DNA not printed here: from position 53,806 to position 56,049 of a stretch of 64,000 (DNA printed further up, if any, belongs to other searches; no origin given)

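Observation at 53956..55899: TonB-type energy transducer with a ~380-aa cytoplasmic pseudokinase domain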

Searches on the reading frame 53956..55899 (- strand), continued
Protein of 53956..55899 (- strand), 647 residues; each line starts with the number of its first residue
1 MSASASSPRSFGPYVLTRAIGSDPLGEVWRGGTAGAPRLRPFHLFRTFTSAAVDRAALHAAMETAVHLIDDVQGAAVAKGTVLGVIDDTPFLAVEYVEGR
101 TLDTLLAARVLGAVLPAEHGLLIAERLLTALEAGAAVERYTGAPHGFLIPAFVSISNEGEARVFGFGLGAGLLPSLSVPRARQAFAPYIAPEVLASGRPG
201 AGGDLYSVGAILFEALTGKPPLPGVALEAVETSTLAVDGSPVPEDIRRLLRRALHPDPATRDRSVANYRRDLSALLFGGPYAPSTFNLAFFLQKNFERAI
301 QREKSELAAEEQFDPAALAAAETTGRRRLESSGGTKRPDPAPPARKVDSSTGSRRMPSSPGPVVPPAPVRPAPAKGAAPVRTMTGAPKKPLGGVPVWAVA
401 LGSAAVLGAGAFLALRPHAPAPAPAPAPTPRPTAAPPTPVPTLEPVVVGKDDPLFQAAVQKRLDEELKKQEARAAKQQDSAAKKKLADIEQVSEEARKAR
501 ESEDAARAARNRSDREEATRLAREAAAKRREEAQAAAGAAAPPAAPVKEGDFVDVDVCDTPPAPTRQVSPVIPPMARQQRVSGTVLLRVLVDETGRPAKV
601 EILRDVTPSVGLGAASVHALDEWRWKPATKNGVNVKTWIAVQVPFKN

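Call 30: find_related_loci(query=A4, collection=genome_contigs, flank=6000)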
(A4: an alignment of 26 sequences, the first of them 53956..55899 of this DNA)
Query A4 (647 aa) in genome_contigs; peptide patterns used: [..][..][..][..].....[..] (x = any residue, [..] = any of these).
445 stretches matched a pattern; 421 encode a relative of the query (tblastn E <= 1e-3); the best 80 are kept; 80 distinct loci.
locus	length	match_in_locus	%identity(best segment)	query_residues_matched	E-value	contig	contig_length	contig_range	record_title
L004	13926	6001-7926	86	8-647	0e+0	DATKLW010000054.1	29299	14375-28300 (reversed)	MAG TPA_asm: Thermoanaerobaculia bacterium isolate SMAG_U14695 k141_1955613, whole genome shotgun sequence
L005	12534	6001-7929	81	1-647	0e+0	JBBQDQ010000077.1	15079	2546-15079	MAG: Thermoanaerobaculia bacterium isolate Co_metawrap_1157 Cmw_1157_k141_27280260_length_15079_cov_10.9973, whole genom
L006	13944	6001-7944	65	1-647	0e+0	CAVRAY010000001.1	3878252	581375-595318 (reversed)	MAG: Thermoanaerobaculia bacterium isolate MFD04944.bin.2.108 genome assembly, contig: contig_12409, whole genome shotgu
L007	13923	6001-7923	66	1-647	0e+0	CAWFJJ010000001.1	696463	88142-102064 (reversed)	MAG: Thermoanaerobaculia bacterium isolate MFD01872.bin.1.215 genome assembly, contig: contig_101873, whole genome shotg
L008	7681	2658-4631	64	1-647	0e+0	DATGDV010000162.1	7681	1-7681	MAG TPA_asm: Thermoanaerobaculia bacterium isolate SMAG_U9684 k141_17573, whole genome shotgun sequence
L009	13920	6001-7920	65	1-647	0e+0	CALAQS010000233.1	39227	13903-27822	MAG TPA_asm: uncultured Acidobacteria bacterium isolate ERR1034454_bin.53_CONCOCT_v1.1_MAG genome assembly, contig: ERZ1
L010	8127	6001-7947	66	1-647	0e+0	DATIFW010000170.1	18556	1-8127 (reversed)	MAG TPA_asm: Thermoanaerobaculia bacterium isolate SMAG_U16405 k141_2040240, whole genome shotgun sequence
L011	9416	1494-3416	65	1-647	0e+0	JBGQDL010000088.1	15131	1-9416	MAG: Thermoanaerobaculia bacterium isolate OBJ2_061818_110_17 k141_1812274_length_15131_cov_14.4552, whole genome shotgu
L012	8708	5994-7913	65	1-647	0e+0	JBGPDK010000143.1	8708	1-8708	MAG: Thermoanaerobaculia bacterium isolate OBJ_0618_050_26 k141_5568018_length_8708_cov_11.0000, whole genome shotgun se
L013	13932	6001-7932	65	1-646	0e+0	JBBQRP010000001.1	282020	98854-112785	MAG: Thermoanaerobaculia bacterium isolate Co_metawrap_1695 Cmw_1695_k141_15501250_length_282020_cov_26.9993, whole geno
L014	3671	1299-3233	64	1-646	0e+0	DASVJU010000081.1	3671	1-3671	MAG TPA_asm: Thermoanaerobaculia bacterium isolate SMAG_U3027 k141_236202, whole genome shotgun sequence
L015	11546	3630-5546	66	1-646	0e+0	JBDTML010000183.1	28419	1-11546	MAG: Acidobacteriota bacterium isolate cluster3_bin.125 NODE_5080_length_28419_cov_7.167677, whole genome shotgun sequen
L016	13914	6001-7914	65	1-646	0e+0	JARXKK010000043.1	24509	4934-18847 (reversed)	MAG: Acidobacteriota bacterium isolate bin03 NODE_576_length_24509_cov_17.257790, whole genome shotgun sequence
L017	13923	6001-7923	63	1-647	0e+0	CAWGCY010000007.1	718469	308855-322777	MAG: Thermoanaerobaculia bacterium isolate MFD05942.bin.1.16 genome assembly, contig: contig_379, whole genome shotgun s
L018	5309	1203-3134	65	1-646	0e+0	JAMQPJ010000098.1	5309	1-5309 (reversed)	MAG: Thermoanaerobaculia bacterium isolate CH5 k141_1971582, whole genome shotgun sequence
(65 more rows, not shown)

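Call 44: fold_search(model_id=the predicted structure, library=pdb)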
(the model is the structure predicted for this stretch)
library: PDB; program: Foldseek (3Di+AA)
matches with E <= 10: 1999; with E <= 0.001: 1957
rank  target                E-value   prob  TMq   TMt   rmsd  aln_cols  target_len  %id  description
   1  4x3f_A                1.9e-13  1.00  0.31  0.66   5.2       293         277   22  Crystal structure of the intracellular domain of the M. tuberculosis Ser/Thr kinase PknA (released 2015-01-21)
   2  4ow8                  2.6e-13  1.00  0.33  0.70   5.1       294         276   22  Crystal structure of kinase domain of PknA from Mtb (released 2015-02-04)
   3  4x3f_B                2.6e-13  1.00  0.32  0.66   5.5       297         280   22  Crystal structure of the intracellular domain of the M. tuberculosis Ser/Thr kinase PknA (released 2015-01-21)
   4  4x3f_C                6.0e-13  1.00  0.31  0.67   5.1       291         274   23  Crystal structure of the intracellular domain of the M. tuberculosis Ser/Thr kinase PknA (released 2015-01-21)
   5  5m08_A                6.4e-13  1.00  0.29  0.68   5.5       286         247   21  Crystal structure of Mycobacterium tuberculosis PknI kinase domain, C20A_R136A double mutant (released 2017-01-11)
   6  5m09_B                8.0e-13  1.00  0.31  0.73   5.0       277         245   22  Crystal structure of Mycobacterium tuberculosis PknI kinase domain, C20A_R136N double mutant (released 2017-01-11)
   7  5m08_B                1.0e-12  1.00  0.30  0.71   6.0       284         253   21  Crystal structure of Mycobacterium tuberculosis PknI kinase domain, C20A_R136A double mutant (released 2017-01-11)
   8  6b2q_A                1.2e-12  1.00  0.32  0.72   4.6       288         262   24  Dual Inhibition of the Essential Protein Kinases A and B in Mycobacterium tuberculosis (released 2018-02-14)
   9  6b2q_B                1.2e-12  1.00  0.31  0.69   4.7       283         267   24  Dual Inhibition of the Essential Protein Kinases A and B in Mycobacterium tuberculosis (released 2018-02-14)
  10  6b2q_C                1.2e-12  1.00  0.30  0.66   4.8       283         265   22  Dual Inhibition of the Essential Protein Kinases A and B in Mycobacterium tuberculosis (released 2018-02-14)
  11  9ymt                  1.6e-12  1.00  0.33  0.72   4.5       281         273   19  Staphylococcus aureus serine/threonine kinase Stk1 with inhibitor GW779439X (released 2026-03-11)
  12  5m07_B                1.9e-12  1.00  0.31  0.75   4.8       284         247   22  Crystal structure of Mycobacterium tuberculosis PknI kinase domain, C20A mutant (released 2017-01-11)
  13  5m06_B                2.1e-12  1.00  0.30  0.70   5.8       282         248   21  Crystal structure of Mycobacterium tuberculosis PknI kinase domain (released 2017-01-11)
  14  5m09_A                2.3e-12  1.00  0.30  0.71   5.1       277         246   21  Crystal structure of Mycobacterium tuberculosis PknI kinase domain, C20A_R136N double mutant (released 2017-01-11)
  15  5m06_A                2.9e-12  1.00  0.30  0.70   5.3       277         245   21  Crystal structure of Mycobacterium tuberculosis PknI kinase domain (released 2017-01-11)
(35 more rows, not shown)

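Call 75: search_protein_families(library=pfam, alignment_id=A5, max_evalue=0.001)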
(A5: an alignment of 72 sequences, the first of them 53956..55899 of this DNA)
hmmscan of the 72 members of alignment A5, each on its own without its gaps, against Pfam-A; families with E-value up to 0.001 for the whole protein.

A. member 1, window:53956-55899:- (647 aa): 3 families
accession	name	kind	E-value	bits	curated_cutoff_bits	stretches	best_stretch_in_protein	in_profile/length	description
PF03544.19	TonB_C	-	3.6e-13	50.2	24.6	1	571-646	4-78/79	Gram-negative bacterial TonB protein C-terminal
PF00069.31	Pkinase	-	1.2e-07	31.9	31.7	1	148-261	124-251/263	Protein kinase domain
PF07714.23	PK_Tyr_Ser-Thr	-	0.00085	19.1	23.1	0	62-261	48-248/258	Protein tyrosine and serine/threonine kinase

B. families by the number of members that match (of 72 scanned): 7 families
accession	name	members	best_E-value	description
PF03544.19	TonB_C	69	1.8e-21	Gram-negative bacterial TonB protein C-terminal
PF00069.31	Pkinase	64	9.4e-14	Protein kinase domain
PF07714.23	PK_Tyr_Ser-Thr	48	1.1e-10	Protein tyrosine and serine/threonine kinase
PF13103.11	TonB_2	1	3.2e-06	TonB C terminal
PF01636.29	APH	1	0.00018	Phosphotransferase enzyme family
PF21827.1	New_glue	1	0.00023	New glue protein family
PF03961.19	FapA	1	0.00071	Flagellar Assembly Protein A beta solenoid domain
